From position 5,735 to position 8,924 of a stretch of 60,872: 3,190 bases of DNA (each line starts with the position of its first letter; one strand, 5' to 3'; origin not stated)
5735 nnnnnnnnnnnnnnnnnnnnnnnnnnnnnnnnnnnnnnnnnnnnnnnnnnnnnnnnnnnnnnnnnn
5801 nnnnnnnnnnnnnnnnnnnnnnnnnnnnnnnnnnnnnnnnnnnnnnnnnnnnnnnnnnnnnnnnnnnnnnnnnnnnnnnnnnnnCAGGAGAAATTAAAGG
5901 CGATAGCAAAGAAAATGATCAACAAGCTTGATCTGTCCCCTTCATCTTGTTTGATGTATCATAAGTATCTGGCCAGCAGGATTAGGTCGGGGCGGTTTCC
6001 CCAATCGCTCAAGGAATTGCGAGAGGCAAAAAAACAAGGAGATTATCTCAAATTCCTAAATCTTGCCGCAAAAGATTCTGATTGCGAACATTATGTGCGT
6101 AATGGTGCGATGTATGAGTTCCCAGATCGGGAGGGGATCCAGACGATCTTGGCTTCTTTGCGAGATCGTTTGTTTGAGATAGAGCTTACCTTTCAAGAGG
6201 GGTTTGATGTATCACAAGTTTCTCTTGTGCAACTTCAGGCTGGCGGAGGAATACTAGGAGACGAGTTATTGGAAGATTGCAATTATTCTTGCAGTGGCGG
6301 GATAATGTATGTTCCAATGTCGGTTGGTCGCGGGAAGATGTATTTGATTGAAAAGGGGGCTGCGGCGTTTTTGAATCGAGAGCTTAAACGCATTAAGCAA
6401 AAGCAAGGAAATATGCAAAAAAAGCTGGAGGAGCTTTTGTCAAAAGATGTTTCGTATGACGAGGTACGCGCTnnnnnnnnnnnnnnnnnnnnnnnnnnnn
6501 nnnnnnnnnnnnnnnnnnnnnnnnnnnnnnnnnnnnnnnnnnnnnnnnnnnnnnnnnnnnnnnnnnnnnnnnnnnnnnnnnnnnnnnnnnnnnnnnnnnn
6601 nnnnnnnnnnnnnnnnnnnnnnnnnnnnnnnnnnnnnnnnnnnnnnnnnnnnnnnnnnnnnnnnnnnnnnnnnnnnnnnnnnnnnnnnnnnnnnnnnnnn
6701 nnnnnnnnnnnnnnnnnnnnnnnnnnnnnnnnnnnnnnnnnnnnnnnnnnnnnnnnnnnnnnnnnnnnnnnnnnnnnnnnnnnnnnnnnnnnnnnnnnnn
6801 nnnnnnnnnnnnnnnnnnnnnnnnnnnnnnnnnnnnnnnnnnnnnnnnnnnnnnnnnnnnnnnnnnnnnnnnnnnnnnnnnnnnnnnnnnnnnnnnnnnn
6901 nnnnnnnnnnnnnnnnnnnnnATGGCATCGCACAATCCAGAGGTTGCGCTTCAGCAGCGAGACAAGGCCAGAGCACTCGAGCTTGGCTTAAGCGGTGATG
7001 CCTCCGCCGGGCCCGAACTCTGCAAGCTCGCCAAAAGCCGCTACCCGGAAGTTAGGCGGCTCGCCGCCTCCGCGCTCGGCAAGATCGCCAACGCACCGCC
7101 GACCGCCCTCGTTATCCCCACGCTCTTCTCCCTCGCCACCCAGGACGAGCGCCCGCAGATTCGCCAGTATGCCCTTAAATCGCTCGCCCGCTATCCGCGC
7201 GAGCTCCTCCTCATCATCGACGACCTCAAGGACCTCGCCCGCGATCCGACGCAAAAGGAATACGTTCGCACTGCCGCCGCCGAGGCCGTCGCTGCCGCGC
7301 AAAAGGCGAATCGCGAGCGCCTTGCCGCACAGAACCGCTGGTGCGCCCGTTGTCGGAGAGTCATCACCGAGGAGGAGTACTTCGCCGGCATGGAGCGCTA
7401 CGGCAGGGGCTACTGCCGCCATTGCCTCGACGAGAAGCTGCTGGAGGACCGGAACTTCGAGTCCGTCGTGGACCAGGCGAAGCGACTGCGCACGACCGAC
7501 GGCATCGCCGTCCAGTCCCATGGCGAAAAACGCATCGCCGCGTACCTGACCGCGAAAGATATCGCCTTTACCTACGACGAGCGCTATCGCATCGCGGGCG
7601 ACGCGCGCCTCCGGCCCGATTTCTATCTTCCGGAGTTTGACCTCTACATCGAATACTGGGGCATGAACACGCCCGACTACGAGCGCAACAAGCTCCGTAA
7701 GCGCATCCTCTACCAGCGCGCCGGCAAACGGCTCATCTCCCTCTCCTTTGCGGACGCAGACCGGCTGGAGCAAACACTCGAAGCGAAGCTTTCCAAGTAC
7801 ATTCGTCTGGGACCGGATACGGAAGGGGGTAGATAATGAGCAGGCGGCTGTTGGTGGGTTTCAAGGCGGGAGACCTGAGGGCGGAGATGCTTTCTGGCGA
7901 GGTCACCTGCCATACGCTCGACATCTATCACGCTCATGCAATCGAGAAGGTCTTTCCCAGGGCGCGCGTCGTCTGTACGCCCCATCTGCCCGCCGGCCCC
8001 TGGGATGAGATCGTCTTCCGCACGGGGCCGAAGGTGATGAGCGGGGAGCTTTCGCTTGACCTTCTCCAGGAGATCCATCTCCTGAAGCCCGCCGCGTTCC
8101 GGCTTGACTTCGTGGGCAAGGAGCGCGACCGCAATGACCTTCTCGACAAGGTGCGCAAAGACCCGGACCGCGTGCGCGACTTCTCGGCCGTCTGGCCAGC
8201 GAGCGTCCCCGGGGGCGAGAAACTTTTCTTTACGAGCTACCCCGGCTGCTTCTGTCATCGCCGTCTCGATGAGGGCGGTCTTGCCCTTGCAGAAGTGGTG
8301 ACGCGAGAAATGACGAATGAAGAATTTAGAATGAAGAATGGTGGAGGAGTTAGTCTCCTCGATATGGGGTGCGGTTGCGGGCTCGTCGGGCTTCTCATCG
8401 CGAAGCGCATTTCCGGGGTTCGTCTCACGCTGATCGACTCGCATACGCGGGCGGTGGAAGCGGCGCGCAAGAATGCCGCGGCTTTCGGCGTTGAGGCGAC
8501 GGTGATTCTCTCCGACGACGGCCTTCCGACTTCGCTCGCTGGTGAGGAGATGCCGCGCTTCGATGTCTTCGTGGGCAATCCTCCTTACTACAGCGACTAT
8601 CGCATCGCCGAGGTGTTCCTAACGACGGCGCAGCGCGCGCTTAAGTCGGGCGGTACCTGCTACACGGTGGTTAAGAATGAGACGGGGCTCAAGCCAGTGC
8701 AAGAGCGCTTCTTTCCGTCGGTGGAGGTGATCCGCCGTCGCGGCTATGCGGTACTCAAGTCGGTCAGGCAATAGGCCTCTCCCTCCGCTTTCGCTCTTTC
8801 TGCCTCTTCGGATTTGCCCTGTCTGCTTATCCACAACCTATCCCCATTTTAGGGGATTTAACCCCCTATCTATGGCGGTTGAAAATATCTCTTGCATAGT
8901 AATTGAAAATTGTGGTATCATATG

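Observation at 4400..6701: Low-GC insert bracketed by an 87-bp direct repeat that duplicates the 3' end of the YhcH-like gene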

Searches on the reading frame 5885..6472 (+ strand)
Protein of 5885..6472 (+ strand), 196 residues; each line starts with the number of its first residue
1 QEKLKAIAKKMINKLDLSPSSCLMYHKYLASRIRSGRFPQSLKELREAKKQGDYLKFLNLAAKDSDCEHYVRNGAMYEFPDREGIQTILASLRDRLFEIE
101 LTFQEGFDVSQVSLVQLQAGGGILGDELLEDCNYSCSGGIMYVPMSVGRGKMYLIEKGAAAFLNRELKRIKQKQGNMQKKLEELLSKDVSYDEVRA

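Call 57: search_solved_structures(query=A4, max_evalue=1)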
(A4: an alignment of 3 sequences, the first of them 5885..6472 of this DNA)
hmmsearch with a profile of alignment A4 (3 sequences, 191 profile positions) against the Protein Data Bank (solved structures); distinct sequences matched with E-value up to 1: 2.
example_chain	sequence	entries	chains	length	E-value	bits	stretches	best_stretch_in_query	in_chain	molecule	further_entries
7qca_LT0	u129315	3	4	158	0.24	14.2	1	18-67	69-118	60s ribosomal protein L21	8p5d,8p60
1jb1_A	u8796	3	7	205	0.61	12.9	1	135-179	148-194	HPRK PROTEIN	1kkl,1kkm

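Call 64: search_protein_representatives(alignment_id=A4)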
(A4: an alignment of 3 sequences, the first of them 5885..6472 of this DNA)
Query: 3 sequences, 191 profile positions. Proteins with E-value up to 0.001 (for the whole library): 18; up to 1e-10: 9; up to 1e-30: 2. The best 18 are listed.
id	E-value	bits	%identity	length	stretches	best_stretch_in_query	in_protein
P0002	8.6e-102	355.0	-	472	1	1-191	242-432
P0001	1.9e-95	334.3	-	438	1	1-191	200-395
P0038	9.0e-16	74.4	-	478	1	3-190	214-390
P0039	7.0e-15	71.5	-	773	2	15-190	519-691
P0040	1.6e-13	67.1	-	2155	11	100-133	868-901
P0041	2.9e-13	66.2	-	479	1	2-190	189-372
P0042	5.0e-13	65.5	-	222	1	41-189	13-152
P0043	4.5e-11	59.1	-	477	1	23-190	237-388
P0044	8.3e-11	58.2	-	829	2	2-189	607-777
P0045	1.1e-09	54.6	-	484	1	12-187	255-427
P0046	2.2e-09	53.6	-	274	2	79-188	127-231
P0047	6.0e-08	48.9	-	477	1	17-190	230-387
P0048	6.6e-06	42.2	-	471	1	7-188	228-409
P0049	2.0e-05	40.6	-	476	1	3-188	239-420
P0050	2.1e-05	40.6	-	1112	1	4-105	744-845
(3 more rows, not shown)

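Call 67: search_protein_families(library=pfam, proteins=[P0038, P0039, P0041, P0043, P0044, P0045, P0042, P0046], max_evalue=0.001)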
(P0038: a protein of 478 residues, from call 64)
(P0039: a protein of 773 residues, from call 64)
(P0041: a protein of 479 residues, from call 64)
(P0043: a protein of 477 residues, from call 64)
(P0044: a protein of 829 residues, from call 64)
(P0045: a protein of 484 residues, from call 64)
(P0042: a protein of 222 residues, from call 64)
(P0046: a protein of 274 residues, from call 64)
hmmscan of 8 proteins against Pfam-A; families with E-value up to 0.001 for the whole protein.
P0038 (478 aa): 0 families

P0039 (773 aa): 1 family
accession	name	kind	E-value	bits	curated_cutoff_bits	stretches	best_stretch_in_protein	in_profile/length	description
PF24441.1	DUF7560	-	7.7e-06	26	27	1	1-35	1-37/44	Family of unknown function (DUF7560)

P0041 (479 aa): 0 families

P0043 (477 aa): 0 families

P0044 (829 aa): 0 families

P0045 (484 aa): 0 families

P0042 (222 aa): 0 families

P0046 (274 aa): 0 families

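Call 68: find_encoding_contigs(protein=P0038, flank=8000, max_places=4)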
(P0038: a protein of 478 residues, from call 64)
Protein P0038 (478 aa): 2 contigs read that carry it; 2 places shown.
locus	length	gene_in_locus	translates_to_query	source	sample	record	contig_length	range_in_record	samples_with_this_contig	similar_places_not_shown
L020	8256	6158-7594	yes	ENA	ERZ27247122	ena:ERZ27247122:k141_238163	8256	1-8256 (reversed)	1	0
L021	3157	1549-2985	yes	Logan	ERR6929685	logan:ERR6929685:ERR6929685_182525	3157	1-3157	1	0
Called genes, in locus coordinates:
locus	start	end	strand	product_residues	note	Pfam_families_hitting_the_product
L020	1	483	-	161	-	?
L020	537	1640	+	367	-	PF01263:Aldose_epim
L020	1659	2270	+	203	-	PF04542:Sigma70_r2, PF04545:Sigma70_r4 (weak)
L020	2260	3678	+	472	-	PF00069:Pkinase, PF07714:PK_Tyr_Ser-Thr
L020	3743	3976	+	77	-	-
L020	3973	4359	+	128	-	PF01850:PIN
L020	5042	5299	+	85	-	PF05154:TM2 (faint)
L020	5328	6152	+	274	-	-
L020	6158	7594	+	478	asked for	-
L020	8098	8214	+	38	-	-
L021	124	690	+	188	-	PF13240:Zn_Ribbon_1 (weak), PF05154:TM2 (weak)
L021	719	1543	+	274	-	-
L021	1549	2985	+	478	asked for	-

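Call 77: list_cluster_members(proteins=[P0039, P0041, P0043, P0044, P0045, P0047, P0048, P0049, P0038, P0002])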
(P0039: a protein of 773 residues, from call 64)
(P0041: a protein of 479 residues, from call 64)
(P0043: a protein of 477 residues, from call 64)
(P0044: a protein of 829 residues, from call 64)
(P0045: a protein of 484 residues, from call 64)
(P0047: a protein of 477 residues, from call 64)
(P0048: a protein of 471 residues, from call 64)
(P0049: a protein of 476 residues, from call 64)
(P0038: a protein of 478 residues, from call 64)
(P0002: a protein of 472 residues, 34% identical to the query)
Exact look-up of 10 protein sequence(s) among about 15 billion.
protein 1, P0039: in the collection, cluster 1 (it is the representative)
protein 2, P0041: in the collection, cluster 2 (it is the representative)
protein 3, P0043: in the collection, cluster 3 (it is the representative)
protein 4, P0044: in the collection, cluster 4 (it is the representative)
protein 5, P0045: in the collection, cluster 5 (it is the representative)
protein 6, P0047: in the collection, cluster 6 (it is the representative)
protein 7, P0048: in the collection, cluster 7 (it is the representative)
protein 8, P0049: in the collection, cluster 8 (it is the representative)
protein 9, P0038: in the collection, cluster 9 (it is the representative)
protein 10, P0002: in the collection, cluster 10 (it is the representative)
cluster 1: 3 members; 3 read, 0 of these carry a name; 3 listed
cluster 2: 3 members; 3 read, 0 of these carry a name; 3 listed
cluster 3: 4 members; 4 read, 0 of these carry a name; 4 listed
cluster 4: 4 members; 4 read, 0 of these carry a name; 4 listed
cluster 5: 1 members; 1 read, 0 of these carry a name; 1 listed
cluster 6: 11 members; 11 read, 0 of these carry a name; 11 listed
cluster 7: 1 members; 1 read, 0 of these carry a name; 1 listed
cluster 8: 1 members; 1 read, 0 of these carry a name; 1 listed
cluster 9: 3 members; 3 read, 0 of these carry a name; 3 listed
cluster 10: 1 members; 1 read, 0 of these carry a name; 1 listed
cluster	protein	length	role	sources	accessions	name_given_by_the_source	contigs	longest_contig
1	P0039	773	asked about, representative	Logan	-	-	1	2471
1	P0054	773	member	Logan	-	-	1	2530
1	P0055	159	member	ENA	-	-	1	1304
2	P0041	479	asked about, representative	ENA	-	-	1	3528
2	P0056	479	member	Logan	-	-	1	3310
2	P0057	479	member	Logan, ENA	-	-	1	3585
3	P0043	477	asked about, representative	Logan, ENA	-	-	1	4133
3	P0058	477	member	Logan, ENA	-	-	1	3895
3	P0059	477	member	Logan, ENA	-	-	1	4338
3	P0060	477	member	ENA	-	-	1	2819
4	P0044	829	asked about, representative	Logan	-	-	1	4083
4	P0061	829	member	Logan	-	-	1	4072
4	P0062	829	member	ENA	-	-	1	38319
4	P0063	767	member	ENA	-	-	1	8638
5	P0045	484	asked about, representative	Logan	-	-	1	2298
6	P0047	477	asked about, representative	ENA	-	-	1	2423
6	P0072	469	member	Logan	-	-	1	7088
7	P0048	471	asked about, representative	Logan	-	-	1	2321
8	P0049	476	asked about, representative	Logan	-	-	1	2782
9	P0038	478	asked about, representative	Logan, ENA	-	-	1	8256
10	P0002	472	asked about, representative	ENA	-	-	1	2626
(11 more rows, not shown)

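Call 78: find_encoding_contigs(protein=P0072, flank=10000, max_places=4)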
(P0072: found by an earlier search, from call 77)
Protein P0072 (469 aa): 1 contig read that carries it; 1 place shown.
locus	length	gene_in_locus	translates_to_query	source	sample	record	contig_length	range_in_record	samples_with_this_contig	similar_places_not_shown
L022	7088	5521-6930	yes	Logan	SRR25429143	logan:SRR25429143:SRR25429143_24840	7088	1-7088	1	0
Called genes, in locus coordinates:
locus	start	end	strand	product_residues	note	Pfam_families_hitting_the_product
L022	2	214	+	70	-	?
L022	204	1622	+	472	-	PF00069:Pkinase, PF07714:PK_Tyr_Ser-Thr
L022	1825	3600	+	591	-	-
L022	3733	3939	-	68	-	-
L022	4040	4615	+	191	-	PF14110:DUF4282, PF13717:Zn_ribbon_4 (faint), PF13719:Zn_ribbon_5 (weak), PF21344:Zn_ribbon_LysW (weak)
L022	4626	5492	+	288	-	-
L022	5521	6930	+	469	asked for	-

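Call 90: search_dna_similar(query=window:5885-6472:+, collection=plasmids, mode=protein, max_evalue=0.01)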
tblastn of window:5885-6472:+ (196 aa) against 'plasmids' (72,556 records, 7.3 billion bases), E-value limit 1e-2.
No match.

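Call 91: search_dna_similar(query=window:5885-6472:+, collection=phages, mode=protein, max_evalue=0.01)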
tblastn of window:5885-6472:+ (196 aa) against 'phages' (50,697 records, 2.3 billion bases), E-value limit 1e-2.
No match.

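Call 95: search_protein_families(library=padloc, proteins=[L022:1825-3600:+, L022:4040-4615:+, L022:4626-5492:+, L022:5521-6930:+], max_evalue=0.01)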
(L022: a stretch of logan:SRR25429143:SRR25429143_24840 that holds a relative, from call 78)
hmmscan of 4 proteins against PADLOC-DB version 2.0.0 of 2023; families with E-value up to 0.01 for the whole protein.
L022:1825-3600:+ (591 aa): 0 families

L022:4040-4615:+ (191 aa): 1 family
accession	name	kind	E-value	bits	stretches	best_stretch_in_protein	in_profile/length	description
PDLC01691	Cas12f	-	0.0024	15.8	1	156-187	288-315/332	CAS-V-F; effector__SPE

L022:4626-5492:+ (288 aa): 0 families

L022:5521-6930:+ (469 aa): 0 families

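Call 96: search_protein_families(library=pfam, proteins=[L022:1825-3600:+, L022:4040-4615:+, L022:4626-5492:+, L022:5521-6930:+], max_evalue=0.01)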
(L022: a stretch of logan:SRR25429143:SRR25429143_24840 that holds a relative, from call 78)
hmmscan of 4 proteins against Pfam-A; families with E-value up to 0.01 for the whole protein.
L022:1825-3600:+ (591 aa): 0 families

L022:4040-4615:+ (191 aa): 12 families
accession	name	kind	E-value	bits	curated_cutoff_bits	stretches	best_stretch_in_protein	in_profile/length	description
PF14110.11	DUF4282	-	2.9e-09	37.8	27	1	36-110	5-85/86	Domain of unknown function (DUF4282)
PF21344.3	Zn_ribbon_LysW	-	2.1e-07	30.9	27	1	157-185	1-29/46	Alpha-aminoadipate carrier protein LysW-like, globular domain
PF13719.11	Zn_ribbon_5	-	6.4e-06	26.3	29.3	1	157-187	3-35/37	zinc-ribbon domain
PF13717.11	Zn_ribbon_4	-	1e-05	25.8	30.3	1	157-187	3-35/36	zinc-ribbon domain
PF01485.27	IBR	-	0.00083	19.8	24.3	1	156-187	18-51/65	IBR domain, a half RING-finger domain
PF23451.1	Zn_ribbon_PaaD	-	0.0014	18.7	27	0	152-165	10-23/53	PaaD zinc beta ribbon domain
PF13248.11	Zn_ribbon_3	-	0.0015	18.3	27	0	157-164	3-10/26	zinc-ribbon domain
PF06687.17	SUR7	-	0.0017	18.5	29.6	1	15-120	76-179/201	SUR7/PalI family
PF02591.20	Zn_ribbon_9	-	0.003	18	29.1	0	155-163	22-30/33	C4-type zinc ribbon domain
PF14354.12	Lar_restr_allev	-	0.0077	16.9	28.6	0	158-185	5-33/58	Restriction alleviation protein Lar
PF09723.15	Zn_ribbon_8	-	0.0088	16.5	34.4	0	154-165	25-36/41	Zinc ribbon domain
PF12760.12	Zn_ribbon_IS1595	-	0.0096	16.3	25.4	0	157-185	19-45/46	Transposase zinc-ribbon domain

L022:4626-5492:+ (288 aa): 1 family
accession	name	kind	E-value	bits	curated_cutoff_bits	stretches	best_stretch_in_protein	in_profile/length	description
PF13717.11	Zn_ribbon_4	-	0.0035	17.7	30.3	1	1-34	1-36/36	zinc-ribbon domain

L022:5521-6930:+ (469 aa): 0 families

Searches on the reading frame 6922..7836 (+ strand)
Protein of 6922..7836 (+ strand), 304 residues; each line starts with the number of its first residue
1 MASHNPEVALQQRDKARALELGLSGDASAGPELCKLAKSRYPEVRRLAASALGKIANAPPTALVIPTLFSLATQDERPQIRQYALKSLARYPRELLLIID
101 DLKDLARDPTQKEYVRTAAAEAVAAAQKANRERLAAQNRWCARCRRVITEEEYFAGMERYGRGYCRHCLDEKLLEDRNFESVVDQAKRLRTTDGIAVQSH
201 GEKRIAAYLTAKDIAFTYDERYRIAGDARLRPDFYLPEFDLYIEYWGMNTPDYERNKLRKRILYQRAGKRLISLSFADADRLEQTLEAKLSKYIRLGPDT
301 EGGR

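Call 11: search_protein_families(library=pfam, proteins=[window:6922-7836:+], max_evalue=0.01)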
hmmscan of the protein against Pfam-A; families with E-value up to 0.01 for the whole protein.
window:6922-7836:+ (304 aa): 3 families
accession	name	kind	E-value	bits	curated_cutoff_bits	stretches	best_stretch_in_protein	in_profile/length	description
PF13646.12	HEAT_2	-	4.5e-11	43.3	27.7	2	65-125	1-57/88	HEAT repeats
PF02985.28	HEAT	-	3e-09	36.7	23.5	1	31-56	3-28/31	HEAT repeat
PF13513.12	HEAT_EZ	-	0.00025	22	27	1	42-91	1-55/55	HEAT-like repeat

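Call 12: search_protein_families(library=padloc, proteins=[window:6922-7836:+], max_evalue=0.1)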
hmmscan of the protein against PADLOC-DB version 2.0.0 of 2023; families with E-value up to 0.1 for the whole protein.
window:6922-7836:+ (304 aa): 6 families
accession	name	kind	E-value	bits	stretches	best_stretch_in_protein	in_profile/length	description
PDLC01150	HEAT_CxxC_PDDEXK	-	8.1e-77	256.3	1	10-293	5-287/288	HEAT_CxxC_PD-DEXK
PDLC05067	PDC-S69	-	9e-20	69.5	1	170-293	164-284/289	-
PDLC05065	PDC-S68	-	5e-08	29.2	1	186-273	1097-1187/1221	-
PDLC05066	PDC-S68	-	3e-07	26.9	1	178-267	1083-1175/1202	-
PDLC02919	HEAT-ARM_XIII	-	0.00081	14.9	1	37-106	770-825/1972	-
PDLC04107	HerA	-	0.02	11.9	1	181-249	188-249/306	-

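Call 13: search_protein_families(library=phrogs, proteins=[window:6922-7836:+], max_evalue=0.1)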
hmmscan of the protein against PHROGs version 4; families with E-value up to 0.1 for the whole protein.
window:6922-7836:+ (304 aa): 8 families
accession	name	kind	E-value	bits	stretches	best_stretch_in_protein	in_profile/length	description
phrog_9019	-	DNA, RNA and nucleotide metabolism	1.4e-06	29.4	1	184-251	46-114/160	Holliday junction resolvase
phrog_559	-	DNA, RNA and nucleotide metabolism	2.4e-06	27.6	1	198-249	306-358/607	HNH endonuclease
phrog_22215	-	unknown function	0.00012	22.9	1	176-294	204-314/324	-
phrog_4538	-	unknown function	0.00021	21.3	1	170-248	228-278/447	-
phrog_9084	-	DNA, RNA and nucleotide metabolism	0.0015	19.6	1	196-248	58-111/187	homing endonuclease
phrog_15137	-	DNA, RNA and nucleotide metabolism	0.0016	19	1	138-255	70-197/236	endonuclease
phrog_945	-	DNA, RNA and nucleotide metabolism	0.04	14.6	1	190-258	7-74/145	endonuclease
phrog_5558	-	moron, auxiliary metabolic gene and host takeover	0.071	14.4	0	138-191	8-62/130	Lar-like restriction alleviation protein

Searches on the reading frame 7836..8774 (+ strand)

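Call 11: search_protein_families(library=pfam, proteins=[window:7836-8774:+], max_evalue=0.01)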
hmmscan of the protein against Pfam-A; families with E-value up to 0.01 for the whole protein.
window:7836-8774:+ (312 aa): 10 families
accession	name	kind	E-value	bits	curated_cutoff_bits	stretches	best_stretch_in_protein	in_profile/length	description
PF05175.20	MTS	-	1.5e-25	90.2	23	1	131-308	3-170/170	Methyltransferase small domain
PF13649.12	Methyltransf_25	-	8.1e-08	33.3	27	1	175-273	2-97/97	Methyltransferase domain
PF13847.12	Methyltransf_31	-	3.9e-07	30.3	27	1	171-277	4-109/145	Methyltransferase domain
PF10294.15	Methyltransf_16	-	3e-06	27.5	21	1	149-216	26-91/174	Lysine methyltransferase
PF03602.21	Cons_hypoth95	-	9.9e-06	25.8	24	1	169-282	40-155/182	Conserved hypothetical protein 95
PF08242.18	Methyltransf_12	-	1.9e-05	25.7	30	1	175-274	1-97/98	Methyltransferase domain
PF06325.19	PrmA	-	0.00048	20.2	22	1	170-248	161-233/296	Ribosomal protein L11 methyltransferase (PrmA)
PF01170.24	UPF0020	-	0.0012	19.1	22.3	1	198-271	80-158/197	RMKL-like, methyltransferase domain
PF08241.18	Methyltransf_11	-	0.0034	18.4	21.2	0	175-275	1-93/95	Methyltransferase domain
PF07669.17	Eco57I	-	0.0098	16.4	25.3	0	227-259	69-92/171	Eco57I restriction-modification methylase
